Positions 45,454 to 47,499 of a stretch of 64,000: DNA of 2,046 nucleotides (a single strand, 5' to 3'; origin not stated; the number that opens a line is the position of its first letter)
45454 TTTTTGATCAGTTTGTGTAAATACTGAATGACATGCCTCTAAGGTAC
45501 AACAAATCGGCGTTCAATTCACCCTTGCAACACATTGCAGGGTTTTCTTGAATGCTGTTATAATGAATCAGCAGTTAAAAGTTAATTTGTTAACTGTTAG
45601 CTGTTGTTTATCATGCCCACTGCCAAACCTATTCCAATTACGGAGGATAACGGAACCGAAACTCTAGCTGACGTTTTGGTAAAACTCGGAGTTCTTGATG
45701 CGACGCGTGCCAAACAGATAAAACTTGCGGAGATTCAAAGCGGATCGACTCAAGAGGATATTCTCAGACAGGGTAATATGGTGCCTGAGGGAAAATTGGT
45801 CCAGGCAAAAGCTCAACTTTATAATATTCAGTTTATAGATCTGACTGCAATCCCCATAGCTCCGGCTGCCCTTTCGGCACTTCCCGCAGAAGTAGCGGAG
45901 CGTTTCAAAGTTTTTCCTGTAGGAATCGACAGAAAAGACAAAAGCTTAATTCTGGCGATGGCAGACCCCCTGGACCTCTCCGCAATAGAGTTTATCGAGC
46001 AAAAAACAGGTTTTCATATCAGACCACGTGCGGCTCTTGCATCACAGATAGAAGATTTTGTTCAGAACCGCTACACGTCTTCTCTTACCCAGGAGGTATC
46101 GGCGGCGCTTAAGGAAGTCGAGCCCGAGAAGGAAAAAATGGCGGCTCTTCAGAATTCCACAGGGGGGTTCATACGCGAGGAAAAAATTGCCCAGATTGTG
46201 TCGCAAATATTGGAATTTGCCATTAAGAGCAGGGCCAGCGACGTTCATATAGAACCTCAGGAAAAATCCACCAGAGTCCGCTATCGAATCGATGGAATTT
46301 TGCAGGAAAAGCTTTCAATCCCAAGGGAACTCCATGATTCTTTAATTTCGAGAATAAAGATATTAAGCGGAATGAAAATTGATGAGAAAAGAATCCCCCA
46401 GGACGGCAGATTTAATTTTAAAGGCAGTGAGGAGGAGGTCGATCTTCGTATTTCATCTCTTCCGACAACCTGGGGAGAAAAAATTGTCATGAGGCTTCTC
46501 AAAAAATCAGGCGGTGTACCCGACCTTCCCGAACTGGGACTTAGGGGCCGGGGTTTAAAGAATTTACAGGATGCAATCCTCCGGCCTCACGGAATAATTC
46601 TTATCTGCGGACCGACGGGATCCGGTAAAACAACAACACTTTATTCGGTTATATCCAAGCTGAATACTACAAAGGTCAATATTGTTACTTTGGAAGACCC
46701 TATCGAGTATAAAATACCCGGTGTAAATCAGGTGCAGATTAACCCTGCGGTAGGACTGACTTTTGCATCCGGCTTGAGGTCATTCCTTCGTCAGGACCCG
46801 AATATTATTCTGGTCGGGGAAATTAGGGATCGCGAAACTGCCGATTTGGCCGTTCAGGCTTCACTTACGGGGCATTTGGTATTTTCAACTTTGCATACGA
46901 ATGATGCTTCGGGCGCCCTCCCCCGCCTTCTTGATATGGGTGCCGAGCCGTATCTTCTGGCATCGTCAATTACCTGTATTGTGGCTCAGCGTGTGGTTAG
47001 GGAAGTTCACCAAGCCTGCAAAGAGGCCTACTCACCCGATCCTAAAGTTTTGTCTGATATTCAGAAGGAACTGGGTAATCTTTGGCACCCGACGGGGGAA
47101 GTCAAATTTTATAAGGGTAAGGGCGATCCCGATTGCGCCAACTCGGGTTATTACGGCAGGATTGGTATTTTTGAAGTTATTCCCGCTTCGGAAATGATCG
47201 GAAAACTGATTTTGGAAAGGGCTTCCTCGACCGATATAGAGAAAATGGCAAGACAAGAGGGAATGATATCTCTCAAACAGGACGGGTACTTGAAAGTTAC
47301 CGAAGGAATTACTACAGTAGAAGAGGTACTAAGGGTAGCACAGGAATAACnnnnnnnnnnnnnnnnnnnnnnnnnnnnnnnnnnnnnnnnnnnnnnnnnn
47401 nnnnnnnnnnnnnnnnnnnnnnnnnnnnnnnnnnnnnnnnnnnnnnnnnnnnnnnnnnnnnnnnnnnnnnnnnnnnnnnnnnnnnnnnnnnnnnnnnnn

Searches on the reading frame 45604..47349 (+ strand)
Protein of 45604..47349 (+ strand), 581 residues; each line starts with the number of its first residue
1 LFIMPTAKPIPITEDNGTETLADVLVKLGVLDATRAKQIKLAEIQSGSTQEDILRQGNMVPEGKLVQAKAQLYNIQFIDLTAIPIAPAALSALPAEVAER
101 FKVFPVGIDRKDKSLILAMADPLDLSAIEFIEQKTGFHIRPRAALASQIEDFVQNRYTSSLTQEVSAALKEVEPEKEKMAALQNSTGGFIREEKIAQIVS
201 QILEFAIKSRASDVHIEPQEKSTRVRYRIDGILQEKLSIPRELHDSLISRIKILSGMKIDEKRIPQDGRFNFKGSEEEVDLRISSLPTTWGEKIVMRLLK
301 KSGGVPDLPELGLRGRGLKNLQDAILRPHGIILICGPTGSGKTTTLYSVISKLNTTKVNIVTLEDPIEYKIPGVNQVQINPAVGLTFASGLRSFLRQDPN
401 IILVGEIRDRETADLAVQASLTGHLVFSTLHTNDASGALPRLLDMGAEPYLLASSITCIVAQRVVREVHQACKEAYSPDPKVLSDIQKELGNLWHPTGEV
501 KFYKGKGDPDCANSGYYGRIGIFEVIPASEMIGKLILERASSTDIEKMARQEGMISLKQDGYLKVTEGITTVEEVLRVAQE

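Call 4: search_protein_families(library=pfam, proteins=[window:45604-47349:+], max_evalue=0.01)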
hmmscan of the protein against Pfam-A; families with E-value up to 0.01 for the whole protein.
window:45604-47349:+ (581 aa): 14 families
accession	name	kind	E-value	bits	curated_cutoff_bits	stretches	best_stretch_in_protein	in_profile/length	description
PF00437.27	T2SSE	-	1.8e-127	425.4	24.9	1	193-577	6-370/370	Type II/IV secretion system protein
PF05157.20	MshEN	-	2.1e-16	60.1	23.1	1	73-159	1-86/90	MshEN domain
PF20720.3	nSTAND3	-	0.00025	21.2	27.2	1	325-367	13-55/155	Novel STAND NTPase 3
PF13401.12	AAA_22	-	0.00038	21.2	27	1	329-362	5-40/130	AAA domain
PF25199.1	nSTAND_NTPase5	-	0.001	19.3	34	1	328-365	40-78/145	Novel STAND NTPase 5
PF13173.12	AAA_14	-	0.0011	19.5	27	1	330-371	3-45/129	AAA domain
PF13476.12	AAA_23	-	0.0017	19.5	27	1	329-346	19-36/201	AAA domain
PF03215.21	Rad17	-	0.0018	18.7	23.8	1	327-359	43-74/186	Rad17 P-loop domain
PF12775.13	AAA_7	-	0.0036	17.3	25.8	1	323-362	27-66/181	P-loop containing dynein motor region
PF13086.12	AAA_11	-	0.0061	16.8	27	0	325-356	13-44/257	AAA domain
PF00270.35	DEAD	-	0.0064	16.7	26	0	331-354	16-40/167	DEAD/DEAH box helicase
PF04851.21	ResIII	-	0.0069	16.7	22.5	0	319-357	13-51/164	Type III restriction enzyme, res subunit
PF13191.12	AAA_16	-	0.0079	17.1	32.6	0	319-377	13-64/167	AAA ATPase domain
PF13555.12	AAA_29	-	0.0093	16.1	27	0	322-346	15-39/61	P-loop containing region of AAA domain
